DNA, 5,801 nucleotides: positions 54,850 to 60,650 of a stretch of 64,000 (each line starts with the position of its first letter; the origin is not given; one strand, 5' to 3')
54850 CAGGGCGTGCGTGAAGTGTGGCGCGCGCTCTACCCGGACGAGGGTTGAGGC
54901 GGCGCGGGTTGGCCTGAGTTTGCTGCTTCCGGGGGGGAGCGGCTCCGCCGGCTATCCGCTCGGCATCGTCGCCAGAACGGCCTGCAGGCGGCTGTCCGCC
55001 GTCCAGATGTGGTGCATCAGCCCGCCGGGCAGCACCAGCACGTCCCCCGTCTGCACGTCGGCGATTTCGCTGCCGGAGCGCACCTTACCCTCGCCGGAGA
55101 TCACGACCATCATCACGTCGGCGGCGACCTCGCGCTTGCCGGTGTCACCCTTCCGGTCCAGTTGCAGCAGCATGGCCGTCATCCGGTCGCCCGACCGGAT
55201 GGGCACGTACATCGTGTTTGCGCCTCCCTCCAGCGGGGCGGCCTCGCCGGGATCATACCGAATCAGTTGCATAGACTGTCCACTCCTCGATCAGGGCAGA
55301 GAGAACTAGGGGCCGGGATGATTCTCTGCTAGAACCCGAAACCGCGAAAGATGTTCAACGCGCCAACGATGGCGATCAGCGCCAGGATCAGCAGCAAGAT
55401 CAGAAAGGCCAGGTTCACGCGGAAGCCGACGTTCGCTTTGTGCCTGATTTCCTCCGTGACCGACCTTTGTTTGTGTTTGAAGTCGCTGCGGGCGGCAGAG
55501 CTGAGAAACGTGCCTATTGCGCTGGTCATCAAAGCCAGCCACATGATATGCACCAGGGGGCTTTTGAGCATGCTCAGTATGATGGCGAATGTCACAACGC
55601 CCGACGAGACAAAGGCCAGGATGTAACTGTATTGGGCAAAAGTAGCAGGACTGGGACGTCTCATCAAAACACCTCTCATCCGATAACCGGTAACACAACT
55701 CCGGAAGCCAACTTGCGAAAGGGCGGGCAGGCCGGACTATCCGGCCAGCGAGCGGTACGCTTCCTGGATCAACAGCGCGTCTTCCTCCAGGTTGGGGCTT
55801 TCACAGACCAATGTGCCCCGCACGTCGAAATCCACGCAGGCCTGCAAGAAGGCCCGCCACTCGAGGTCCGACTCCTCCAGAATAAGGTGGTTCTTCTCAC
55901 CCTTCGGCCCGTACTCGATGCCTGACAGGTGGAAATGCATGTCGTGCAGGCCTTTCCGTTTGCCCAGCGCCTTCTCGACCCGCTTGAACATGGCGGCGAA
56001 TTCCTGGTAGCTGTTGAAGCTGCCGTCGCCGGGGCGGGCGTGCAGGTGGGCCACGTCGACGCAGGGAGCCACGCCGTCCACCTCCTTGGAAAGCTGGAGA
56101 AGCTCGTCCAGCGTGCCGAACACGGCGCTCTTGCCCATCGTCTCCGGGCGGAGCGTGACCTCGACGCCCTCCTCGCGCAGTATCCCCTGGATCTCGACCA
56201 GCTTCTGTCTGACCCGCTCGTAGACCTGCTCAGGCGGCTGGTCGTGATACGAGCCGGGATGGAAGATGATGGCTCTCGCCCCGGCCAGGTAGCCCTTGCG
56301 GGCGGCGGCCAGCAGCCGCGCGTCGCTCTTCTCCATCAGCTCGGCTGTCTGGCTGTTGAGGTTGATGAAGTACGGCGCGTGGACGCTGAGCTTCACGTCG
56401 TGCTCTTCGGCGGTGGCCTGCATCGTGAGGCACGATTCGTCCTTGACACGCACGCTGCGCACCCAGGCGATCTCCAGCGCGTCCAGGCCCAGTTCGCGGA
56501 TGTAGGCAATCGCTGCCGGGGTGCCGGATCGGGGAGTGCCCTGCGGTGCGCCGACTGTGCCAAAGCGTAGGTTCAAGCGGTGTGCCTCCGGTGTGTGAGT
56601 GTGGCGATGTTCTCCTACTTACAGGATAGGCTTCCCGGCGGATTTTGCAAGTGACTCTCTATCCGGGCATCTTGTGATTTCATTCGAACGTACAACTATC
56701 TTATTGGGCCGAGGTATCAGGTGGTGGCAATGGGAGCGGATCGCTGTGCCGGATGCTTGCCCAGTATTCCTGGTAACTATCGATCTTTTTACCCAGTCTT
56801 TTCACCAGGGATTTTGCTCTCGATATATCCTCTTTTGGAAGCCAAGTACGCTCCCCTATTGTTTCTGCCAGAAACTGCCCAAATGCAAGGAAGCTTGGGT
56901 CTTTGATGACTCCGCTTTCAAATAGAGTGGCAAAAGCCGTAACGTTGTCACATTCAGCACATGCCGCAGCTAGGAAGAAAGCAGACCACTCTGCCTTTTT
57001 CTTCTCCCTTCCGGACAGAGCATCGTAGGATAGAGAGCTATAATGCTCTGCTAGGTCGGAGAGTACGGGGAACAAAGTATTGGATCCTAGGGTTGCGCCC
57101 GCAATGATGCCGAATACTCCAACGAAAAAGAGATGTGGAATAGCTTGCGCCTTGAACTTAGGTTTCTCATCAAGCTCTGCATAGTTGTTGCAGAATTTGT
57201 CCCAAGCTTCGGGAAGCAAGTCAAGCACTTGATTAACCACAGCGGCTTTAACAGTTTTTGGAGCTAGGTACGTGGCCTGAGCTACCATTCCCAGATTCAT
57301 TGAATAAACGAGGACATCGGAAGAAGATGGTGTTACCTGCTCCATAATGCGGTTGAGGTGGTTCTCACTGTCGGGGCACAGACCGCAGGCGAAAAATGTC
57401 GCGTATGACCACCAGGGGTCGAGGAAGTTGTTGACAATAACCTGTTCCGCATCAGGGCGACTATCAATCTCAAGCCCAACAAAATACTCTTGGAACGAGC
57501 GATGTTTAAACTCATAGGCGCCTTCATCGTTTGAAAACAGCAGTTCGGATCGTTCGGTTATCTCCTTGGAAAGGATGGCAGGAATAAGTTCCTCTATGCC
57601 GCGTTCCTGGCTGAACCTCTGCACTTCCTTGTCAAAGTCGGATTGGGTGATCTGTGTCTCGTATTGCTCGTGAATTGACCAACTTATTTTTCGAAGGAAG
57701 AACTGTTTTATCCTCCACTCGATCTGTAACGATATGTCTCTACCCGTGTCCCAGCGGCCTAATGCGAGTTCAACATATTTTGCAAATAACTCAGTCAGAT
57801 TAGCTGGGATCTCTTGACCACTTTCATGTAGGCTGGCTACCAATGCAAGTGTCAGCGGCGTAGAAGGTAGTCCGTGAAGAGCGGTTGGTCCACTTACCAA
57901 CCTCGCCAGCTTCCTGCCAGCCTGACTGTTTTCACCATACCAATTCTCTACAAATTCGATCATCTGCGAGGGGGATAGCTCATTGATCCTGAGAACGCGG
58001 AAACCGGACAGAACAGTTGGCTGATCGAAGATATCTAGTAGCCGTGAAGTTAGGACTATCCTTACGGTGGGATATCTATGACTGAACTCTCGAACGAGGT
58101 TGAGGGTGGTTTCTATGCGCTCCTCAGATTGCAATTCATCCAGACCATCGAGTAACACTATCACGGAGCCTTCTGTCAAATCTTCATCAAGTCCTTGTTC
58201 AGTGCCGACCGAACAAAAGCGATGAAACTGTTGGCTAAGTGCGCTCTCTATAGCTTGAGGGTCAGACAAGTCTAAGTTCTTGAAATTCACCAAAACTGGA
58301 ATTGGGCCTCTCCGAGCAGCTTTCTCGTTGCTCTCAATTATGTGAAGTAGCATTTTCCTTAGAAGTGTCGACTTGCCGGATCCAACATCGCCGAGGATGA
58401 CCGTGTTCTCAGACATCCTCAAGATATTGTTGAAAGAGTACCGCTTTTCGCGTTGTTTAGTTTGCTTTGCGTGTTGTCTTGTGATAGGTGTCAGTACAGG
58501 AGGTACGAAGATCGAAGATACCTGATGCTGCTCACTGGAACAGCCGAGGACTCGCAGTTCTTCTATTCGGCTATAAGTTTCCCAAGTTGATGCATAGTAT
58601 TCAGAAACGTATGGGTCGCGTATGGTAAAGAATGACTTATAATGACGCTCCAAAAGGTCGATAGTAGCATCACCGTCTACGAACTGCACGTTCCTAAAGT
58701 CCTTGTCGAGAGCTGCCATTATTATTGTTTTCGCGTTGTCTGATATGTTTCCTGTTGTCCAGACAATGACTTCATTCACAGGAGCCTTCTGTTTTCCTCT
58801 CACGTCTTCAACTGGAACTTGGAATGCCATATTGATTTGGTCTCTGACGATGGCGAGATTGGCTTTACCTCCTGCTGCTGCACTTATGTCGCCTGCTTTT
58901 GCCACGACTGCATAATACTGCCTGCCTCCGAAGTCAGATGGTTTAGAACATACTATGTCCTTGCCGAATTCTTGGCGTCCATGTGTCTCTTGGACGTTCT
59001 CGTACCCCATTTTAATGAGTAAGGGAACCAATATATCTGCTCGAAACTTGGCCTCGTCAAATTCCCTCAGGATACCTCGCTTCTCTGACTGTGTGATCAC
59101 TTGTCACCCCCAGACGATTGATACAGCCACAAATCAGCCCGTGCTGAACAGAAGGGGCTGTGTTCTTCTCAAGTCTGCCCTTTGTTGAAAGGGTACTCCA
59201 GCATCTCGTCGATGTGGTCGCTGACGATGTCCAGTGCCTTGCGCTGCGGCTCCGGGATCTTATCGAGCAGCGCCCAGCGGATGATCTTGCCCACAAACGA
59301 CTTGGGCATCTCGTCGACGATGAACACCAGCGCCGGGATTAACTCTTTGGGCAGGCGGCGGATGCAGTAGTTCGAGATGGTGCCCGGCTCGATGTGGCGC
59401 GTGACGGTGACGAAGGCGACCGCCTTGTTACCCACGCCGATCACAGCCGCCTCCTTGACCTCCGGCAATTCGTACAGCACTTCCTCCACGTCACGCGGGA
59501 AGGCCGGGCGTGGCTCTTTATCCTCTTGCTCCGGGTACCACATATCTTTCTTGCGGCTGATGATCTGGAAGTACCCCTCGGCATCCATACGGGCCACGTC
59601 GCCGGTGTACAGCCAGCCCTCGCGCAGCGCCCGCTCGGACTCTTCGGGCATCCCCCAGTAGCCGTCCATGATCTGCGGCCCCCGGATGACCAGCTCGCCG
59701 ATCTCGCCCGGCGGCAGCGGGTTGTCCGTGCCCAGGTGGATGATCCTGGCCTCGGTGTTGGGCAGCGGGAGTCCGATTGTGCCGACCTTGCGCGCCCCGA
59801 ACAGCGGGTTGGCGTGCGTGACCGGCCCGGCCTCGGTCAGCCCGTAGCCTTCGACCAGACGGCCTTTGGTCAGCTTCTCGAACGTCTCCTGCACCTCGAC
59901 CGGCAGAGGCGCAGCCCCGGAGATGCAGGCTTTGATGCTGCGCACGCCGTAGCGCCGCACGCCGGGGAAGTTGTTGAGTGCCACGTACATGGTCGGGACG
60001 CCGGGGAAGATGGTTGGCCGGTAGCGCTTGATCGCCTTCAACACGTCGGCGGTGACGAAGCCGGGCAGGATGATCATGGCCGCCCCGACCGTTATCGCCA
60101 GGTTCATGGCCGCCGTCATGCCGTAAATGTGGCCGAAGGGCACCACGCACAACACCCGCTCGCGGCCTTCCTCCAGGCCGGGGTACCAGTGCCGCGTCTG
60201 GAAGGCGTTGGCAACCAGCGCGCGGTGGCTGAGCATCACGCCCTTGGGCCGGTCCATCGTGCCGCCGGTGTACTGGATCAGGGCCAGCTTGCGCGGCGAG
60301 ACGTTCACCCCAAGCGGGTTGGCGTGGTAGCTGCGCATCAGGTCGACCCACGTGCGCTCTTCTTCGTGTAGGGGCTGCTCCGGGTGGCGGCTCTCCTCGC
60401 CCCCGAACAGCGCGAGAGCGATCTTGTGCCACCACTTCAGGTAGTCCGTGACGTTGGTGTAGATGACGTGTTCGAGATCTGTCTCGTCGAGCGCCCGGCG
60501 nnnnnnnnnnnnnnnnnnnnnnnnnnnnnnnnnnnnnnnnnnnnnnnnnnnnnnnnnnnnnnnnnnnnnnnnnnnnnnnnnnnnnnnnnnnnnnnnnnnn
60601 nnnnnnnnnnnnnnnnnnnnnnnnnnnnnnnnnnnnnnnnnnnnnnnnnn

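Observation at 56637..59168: AT-rich single-gene islet encoding a nuclease-NACHT (STAND) protein with an unassigned C-terminal sensor-like domain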

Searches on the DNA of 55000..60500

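Call 85: search_rna_families(source=window, start=55000, end=60500, threshold=evalue, max_evalue=1)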
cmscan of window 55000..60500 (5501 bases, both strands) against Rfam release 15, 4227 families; matches with E-value up to 1: 0.
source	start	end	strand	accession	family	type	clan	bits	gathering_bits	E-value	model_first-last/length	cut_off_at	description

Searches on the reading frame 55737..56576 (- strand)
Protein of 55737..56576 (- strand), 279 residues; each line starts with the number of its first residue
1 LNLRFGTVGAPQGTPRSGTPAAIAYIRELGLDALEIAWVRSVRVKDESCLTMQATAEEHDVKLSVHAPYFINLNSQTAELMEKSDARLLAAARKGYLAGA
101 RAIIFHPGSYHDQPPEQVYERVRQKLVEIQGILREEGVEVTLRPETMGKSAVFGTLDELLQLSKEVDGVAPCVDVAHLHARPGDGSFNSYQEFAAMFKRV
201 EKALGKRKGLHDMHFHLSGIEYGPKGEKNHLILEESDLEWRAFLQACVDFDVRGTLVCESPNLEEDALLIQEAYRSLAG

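Call 62: search_protein_families(library=pfam, proteins=[window:55737-56576:-], max_evalue=0.001)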
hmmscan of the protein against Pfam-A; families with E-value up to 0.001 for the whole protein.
window:55737-56576:- (279 aa): 1 family
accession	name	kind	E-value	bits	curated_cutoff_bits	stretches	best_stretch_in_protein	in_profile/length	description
PF01261.30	AP_endonuc_2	-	3.5e-32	112.5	31.1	1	24-274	2-243/249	Xylose isomerase-like TIM barrel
